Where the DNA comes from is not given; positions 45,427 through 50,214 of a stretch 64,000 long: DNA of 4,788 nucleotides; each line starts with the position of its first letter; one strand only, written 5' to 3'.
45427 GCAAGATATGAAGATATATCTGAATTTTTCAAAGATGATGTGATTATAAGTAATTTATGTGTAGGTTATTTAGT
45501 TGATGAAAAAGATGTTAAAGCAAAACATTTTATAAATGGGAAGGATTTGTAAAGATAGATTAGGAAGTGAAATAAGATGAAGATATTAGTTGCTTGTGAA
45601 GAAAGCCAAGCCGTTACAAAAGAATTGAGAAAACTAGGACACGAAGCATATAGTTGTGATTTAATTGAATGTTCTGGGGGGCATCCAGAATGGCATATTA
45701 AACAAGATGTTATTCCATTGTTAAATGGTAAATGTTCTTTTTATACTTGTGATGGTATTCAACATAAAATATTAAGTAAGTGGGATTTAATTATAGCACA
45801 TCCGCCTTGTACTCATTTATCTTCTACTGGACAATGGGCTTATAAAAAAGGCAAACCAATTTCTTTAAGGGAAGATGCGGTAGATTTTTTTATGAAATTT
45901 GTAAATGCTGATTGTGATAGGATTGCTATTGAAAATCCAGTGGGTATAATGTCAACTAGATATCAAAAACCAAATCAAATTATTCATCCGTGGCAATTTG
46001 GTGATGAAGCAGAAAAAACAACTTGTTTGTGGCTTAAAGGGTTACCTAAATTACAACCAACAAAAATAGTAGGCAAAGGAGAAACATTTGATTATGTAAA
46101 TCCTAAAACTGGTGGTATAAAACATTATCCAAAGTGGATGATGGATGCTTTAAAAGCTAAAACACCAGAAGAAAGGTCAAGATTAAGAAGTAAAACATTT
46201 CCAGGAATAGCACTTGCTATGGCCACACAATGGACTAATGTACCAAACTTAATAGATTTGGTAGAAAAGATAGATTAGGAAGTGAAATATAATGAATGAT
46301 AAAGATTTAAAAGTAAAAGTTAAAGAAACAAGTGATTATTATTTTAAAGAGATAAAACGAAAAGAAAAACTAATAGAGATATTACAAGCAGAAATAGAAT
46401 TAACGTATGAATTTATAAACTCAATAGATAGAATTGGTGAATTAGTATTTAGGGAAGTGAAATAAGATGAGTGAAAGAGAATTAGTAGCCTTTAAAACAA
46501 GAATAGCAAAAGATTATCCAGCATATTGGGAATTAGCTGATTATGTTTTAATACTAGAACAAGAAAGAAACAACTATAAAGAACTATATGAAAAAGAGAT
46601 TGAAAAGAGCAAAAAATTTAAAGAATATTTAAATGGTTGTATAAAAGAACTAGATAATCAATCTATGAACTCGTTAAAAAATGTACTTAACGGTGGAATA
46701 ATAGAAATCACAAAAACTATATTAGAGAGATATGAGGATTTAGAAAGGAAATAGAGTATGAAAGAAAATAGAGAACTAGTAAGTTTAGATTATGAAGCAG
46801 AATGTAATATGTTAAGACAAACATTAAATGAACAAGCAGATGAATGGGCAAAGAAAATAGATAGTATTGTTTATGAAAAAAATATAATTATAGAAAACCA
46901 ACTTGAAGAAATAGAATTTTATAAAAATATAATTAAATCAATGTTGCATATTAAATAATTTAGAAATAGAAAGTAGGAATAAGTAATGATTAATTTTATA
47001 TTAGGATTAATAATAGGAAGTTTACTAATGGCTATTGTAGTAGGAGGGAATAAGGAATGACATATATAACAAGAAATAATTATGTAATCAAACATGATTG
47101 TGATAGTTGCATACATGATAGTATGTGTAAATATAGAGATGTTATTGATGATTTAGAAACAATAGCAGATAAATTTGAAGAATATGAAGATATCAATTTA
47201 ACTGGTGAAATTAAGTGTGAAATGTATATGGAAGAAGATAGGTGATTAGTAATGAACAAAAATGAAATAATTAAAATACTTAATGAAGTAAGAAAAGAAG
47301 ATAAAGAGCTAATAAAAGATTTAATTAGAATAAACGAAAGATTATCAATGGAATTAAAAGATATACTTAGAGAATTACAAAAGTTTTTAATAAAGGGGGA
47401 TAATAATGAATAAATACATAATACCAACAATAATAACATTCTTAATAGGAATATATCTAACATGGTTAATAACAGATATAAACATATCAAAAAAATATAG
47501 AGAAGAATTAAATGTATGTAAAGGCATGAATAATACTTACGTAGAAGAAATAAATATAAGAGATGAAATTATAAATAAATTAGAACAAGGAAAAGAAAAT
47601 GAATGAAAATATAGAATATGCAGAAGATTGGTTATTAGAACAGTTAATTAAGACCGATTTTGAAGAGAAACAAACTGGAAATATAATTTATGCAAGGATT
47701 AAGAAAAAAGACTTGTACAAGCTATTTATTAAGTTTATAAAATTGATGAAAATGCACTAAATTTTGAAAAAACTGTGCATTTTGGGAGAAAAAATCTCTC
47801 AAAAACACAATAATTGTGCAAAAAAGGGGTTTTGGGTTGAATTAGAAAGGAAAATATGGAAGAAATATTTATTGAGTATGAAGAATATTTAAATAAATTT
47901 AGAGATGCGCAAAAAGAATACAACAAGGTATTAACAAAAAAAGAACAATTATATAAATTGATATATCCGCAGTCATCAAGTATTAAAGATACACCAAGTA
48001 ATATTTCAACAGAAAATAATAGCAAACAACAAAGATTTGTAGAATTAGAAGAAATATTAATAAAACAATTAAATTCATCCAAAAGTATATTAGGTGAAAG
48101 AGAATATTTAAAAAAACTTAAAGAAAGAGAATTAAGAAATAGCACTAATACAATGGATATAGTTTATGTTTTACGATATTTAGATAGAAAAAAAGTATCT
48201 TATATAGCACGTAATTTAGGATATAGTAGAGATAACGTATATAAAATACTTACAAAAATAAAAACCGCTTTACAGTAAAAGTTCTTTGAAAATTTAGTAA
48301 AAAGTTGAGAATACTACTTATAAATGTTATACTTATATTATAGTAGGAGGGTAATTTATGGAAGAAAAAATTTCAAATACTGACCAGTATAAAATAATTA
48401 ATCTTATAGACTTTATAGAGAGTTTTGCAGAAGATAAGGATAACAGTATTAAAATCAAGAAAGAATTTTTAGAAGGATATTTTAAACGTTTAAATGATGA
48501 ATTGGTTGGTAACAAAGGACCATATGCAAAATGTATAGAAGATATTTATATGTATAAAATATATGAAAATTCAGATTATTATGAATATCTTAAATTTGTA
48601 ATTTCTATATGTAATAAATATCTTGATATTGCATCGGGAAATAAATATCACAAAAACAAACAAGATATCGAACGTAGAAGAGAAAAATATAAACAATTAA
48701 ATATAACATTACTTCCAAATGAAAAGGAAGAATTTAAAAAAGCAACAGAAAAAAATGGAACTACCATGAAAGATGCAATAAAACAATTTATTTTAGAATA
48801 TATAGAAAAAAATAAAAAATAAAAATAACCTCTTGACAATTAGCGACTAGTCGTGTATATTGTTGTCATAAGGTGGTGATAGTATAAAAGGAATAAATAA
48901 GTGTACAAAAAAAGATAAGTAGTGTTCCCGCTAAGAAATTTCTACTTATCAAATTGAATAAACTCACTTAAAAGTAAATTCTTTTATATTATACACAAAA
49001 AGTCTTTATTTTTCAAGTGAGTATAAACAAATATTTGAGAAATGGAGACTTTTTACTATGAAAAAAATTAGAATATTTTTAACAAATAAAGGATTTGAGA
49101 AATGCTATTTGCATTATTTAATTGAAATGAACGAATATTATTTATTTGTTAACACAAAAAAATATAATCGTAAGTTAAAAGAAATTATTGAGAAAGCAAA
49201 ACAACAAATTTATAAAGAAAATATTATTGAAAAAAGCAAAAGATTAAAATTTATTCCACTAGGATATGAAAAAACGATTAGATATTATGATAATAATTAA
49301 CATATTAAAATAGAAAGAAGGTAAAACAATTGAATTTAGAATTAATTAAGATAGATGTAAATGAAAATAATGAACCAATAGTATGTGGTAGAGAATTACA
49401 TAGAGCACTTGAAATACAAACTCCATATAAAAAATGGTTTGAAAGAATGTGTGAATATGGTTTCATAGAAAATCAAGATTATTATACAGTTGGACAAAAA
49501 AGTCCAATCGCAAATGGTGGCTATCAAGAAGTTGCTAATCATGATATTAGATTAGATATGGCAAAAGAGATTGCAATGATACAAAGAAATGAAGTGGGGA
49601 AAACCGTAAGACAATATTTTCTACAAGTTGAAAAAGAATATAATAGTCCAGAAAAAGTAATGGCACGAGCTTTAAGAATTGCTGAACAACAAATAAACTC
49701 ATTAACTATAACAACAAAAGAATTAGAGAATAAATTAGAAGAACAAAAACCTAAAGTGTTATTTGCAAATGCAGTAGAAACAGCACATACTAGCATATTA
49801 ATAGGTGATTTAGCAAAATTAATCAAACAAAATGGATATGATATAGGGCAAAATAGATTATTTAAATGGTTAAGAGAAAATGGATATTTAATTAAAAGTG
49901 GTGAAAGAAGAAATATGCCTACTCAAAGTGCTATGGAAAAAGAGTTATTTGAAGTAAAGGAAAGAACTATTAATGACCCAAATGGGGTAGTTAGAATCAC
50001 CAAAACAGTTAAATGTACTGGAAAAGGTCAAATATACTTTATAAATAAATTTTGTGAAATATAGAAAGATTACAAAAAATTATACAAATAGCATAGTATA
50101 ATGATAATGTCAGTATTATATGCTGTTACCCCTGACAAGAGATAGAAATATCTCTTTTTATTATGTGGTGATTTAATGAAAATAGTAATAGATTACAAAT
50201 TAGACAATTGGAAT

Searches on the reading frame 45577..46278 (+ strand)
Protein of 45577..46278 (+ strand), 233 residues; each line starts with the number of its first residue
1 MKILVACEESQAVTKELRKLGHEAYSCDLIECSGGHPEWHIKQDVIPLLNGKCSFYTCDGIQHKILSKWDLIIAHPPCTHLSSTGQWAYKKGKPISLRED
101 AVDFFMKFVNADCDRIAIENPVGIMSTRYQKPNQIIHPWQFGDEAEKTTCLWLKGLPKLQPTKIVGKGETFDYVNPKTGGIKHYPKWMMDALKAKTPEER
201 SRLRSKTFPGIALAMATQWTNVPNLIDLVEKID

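Call 78: search_protein_families(library=phrogs, proteins=[window:45577-46278:+], max_evalue=0.00001)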
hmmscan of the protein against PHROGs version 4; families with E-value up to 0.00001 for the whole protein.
window:45577-46278:+ (233 aa): 2 families
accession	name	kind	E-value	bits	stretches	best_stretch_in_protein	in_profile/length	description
phrog_757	-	other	2.6e-60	204.6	1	1-222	15-221/247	DNA methyltransferase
phrog_27471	-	unknown function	1.7e-35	122.1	1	110-220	2-93/93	-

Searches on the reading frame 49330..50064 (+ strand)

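Call 78: search_protein_families(library=phrogs, proteins=[window:49330-50064:+], max_evalue=0.00001)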
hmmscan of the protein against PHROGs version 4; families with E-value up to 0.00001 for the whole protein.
window:49330-50064:+ (244 aa): 9 families
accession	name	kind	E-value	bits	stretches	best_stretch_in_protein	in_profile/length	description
phrog_63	-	transcription regulation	2.4e-70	239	1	3-243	118-358/431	anti-repressor Ant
phrog_9438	-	transcription regulation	2.2e-43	147.9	1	134-242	3-112/121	anti-repressor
phrog_130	-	transcription regulation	4.9e-40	139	1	10-241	173-408/480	anti-repressor Ant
phrog_5817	-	transcription regulation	6.7e-30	105.6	1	4-143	13-151/210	anti-repressor Ant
phrog_15968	-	transcription regulation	5.9e-23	81.9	1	177-241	1-66/73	anti-repressor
phrog_6904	-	unknown function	4.4e-21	76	1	4-85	4-90/95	-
phrog_377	-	transcription regulation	6.4e-20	72.9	1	10-137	13-143/213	anti-repressor Ant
phrog_373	-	transcription regulation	9.7e-18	65.6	1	4-146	86-228/373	anti-repressor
phrog_14211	-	transcription regulation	3.7e-13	50.5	1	68-133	95-159/234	anti-repressor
